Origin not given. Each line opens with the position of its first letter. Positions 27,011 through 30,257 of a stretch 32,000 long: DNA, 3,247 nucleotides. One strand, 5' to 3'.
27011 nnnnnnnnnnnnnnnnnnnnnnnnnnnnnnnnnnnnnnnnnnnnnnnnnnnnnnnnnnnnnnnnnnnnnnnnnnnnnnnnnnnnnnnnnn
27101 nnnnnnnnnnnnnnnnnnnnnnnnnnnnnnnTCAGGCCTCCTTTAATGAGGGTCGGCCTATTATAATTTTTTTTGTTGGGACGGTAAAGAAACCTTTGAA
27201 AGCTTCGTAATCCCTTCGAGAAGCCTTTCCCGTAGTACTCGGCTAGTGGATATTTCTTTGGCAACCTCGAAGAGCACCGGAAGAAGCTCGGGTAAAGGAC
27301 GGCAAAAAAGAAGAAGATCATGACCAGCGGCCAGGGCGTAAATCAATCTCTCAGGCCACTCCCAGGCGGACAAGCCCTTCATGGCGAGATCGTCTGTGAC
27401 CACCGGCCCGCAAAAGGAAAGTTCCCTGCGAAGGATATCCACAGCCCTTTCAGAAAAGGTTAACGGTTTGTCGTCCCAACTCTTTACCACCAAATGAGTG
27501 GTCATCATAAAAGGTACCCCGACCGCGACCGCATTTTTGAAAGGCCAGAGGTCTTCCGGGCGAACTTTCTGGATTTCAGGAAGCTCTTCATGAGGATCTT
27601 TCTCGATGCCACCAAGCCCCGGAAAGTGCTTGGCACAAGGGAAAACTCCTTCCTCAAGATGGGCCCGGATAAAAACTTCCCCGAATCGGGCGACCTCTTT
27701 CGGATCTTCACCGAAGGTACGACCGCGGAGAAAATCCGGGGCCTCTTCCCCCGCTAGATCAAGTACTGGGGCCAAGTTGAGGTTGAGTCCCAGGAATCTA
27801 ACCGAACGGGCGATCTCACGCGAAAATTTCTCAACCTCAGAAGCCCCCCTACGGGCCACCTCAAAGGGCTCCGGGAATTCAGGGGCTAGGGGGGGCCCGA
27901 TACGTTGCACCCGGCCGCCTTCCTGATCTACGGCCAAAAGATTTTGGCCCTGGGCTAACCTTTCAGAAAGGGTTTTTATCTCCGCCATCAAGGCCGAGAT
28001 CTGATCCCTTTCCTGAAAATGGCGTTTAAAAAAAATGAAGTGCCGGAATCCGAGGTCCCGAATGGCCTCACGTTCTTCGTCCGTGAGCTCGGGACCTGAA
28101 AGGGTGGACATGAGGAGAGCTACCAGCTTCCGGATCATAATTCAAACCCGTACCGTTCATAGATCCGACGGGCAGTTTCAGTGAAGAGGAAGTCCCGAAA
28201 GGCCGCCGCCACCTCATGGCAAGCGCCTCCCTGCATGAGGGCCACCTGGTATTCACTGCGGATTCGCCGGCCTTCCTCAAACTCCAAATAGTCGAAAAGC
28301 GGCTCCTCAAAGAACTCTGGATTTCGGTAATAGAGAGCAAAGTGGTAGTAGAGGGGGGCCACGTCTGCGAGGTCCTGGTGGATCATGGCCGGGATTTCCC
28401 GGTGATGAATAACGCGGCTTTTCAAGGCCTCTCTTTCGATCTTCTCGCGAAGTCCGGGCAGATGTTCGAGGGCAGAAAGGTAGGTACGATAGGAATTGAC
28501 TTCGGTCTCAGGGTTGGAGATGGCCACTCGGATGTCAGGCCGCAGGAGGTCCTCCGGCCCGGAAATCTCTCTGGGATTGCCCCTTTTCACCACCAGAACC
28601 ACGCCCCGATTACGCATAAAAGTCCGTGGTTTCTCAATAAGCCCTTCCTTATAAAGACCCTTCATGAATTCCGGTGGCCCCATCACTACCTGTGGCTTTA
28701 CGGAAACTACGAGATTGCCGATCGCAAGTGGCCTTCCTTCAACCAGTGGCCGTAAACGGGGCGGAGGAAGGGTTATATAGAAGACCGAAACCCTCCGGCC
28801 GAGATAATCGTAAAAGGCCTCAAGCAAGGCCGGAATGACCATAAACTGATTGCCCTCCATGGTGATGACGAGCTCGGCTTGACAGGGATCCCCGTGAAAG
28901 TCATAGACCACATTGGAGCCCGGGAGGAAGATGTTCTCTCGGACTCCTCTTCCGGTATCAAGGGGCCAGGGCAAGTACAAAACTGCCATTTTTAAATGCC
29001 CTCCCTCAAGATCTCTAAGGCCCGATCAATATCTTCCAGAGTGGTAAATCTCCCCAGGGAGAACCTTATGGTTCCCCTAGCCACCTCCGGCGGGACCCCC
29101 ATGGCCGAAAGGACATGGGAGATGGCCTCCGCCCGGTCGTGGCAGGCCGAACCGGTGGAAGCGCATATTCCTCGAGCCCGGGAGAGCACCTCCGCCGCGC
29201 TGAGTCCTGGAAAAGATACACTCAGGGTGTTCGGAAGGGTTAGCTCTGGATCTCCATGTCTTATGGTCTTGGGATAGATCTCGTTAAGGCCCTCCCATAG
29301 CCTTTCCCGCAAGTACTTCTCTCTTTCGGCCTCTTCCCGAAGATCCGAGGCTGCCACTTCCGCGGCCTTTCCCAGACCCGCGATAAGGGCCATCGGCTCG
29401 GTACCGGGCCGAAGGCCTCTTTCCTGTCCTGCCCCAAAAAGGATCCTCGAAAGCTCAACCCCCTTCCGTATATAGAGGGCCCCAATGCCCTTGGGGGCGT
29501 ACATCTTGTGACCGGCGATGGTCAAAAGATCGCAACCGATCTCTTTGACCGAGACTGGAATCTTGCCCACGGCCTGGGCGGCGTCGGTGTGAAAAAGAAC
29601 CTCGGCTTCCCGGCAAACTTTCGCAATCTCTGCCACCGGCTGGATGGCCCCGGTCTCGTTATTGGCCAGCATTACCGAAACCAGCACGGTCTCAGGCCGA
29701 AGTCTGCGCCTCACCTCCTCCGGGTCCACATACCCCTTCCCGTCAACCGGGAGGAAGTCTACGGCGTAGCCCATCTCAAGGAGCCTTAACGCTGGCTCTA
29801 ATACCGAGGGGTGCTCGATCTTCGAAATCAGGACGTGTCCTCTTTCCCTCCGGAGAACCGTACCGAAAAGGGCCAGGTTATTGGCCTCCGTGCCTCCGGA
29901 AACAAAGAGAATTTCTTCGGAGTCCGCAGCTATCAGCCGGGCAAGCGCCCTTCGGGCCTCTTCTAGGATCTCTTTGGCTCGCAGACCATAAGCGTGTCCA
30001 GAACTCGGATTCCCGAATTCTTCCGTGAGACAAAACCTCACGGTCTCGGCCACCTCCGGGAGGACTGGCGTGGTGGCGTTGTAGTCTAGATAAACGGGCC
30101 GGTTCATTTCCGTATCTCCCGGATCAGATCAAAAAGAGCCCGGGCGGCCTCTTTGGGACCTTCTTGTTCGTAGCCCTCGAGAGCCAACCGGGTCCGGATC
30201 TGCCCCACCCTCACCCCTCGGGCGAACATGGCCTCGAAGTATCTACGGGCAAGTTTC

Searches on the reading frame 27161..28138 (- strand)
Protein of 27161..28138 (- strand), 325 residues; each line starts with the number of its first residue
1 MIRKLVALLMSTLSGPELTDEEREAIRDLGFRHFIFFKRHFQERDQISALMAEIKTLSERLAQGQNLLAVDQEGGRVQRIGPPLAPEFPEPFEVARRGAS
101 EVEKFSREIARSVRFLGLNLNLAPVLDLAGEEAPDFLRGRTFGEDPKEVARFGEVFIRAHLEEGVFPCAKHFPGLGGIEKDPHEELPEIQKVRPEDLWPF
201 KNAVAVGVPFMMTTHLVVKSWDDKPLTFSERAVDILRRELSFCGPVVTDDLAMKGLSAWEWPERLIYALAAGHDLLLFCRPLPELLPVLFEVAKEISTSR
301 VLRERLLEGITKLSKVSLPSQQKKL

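Call 71: search_protein_families(library=pfam, proteins=[window:27161-28138:-], max_evalue=0.00001)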
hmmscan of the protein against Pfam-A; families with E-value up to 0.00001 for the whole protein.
window:27161-28138:- (325 aa): 1 family
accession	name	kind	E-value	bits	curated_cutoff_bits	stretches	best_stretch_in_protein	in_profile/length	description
PF00933.27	Glyco_hydro_3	-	5.8e-49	167.7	27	1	13-295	14-298/316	Glycosyl hydrolase family 3 N terminal domain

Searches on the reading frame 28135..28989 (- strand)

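Call 71: search_protein_families(library=pfam, proteins=[window:28135-28989:-], max_evalue=0.00001)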
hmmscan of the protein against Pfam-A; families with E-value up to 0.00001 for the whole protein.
window:28135-28989:- (284 aa): 1 family
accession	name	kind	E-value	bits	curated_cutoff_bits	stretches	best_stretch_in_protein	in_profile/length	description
PF13531.11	SBP_bac_11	-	3.7e-23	82.9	25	1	102-283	52-227/227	Bacterial extracellular solute-binding protein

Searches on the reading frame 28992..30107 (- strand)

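Call 71: search_protein_families(library=pfam, proteins=[window:28992-30107:-], max_evalue=0.00001)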
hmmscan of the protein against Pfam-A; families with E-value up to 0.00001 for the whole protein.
window:28992-30107:- (371 aa): 3 families
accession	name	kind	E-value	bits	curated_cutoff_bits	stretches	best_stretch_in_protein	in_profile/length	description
PF00266.25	Aminotran_5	-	1.3e-77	261.8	21.5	1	5-362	1-370/371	Aminotransferase class-V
PF01212.27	Beta_elim_lyase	-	1.5e-09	38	27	1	61-201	45-199/288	Beta-eliminating lyase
PF01041.23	DegT_DnrJ_EryC1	-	8.1e-07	29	19.8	1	64-181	40-151/360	DegT/DnrJ/EryC1/StrS aminotransferase family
